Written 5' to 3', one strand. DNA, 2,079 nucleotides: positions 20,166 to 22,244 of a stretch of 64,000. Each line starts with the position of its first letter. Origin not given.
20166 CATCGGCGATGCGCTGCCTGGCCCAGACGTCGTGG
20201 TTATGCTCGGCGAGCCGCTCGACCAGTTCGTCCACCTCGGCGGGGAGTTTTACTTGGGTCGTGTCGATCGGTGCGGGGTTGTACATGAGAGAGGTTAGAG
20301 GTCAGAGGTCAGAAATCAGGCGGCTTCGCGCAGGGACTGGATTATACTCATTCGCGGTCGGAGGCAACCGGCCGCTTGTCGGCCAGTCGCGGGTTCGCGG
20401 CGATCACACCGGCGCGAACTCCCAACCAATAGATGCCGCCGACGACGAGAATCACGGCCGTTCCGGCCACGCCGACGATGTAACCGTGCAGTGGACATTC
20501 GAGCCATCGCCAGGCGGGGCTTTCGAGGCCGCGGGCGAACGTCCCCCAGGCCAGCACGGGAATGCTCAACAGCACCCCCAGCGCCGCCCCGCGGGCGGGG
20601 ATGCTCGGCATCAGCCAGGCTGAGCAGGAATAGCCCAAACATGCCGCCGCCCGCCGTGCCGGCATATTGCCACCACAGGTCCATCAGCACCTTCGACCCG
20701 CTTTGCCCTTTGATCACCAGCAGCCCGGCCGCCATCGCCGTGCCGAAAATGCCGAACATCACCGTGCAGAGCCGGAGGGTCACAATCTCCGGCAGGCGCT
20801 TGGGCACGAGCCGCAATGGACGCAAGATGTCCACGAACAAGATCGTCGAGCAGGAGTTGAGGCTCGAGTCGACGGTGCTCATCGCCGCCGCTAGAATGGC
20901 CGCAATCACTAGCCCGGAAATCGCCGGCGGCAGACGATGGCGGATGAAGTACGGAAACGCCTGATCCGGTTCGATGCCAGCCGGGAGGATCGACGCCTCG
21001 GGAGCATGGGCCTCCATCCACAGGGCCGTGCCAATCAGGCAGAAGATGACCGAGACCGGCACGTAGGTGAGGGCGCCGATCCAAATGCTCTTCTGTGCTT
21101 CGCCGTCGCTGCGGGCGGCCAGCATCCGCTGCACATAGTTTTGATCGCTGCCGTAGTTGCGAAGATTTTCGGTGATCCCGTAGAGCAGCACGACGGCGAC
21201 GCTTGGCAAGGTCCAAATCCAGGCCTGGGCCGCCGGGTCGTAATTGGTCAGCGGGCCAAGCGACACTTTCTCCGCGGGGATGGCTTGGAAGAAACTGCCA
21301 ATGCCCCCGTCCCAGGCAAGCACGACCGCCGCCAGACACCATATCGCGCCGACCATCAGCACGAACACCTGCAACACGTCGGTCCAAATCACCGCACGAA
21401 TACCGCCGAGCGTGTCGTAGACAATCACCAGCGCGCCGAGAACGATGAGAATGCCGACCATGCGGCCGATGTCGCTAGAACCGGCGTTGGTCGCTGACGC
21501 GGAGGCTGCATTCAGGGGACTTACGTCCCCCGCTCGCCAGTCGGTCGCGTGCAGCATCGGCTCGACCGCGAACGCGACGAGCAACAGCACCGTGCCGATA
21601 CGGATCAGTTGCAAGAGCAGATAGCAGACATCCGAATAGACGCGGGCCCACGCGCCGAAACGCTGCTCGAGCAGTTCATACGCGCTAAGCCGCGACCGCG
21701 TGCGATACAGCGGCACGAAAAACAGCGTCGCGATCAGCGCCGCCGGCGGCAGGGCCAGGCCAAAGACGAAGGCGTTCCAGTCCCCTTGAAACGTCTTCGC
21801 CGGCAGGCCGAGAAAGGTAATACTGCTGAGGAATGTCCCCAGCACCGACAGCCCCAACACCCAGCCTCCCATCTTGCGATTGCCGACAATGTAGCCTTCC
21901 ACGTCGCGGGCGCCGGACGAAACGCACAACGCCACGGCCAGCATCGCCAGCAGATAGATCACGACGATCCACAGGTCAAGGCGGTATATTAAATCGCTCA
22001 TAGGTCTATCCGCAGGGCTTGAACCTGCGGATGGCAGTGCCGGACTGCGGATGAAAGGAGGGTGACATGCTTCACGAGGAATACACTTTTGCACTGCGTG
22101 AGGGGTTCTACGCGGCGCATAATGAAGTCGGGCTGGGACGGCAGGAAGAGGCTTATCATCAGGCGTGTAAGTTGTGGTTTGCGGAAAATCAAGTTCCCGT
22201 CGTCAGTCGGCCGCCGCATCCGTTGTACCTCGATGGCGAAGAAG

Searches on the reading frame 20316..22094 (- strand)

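Call 50: search_protein_families(library=pfam, proteins=[window:20316-22094:-], max_evalue=0.001)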
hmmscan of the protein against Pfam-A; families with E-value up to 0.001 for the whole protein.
window:20316-22094:- (592 aa): 1 family
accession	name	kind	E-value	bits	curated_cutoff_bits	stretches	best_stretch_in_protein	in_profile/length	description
PF00474.23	SSF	-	1.1e-34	120.4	22.8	2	216-481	124-380/406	Sodium:solute symporter family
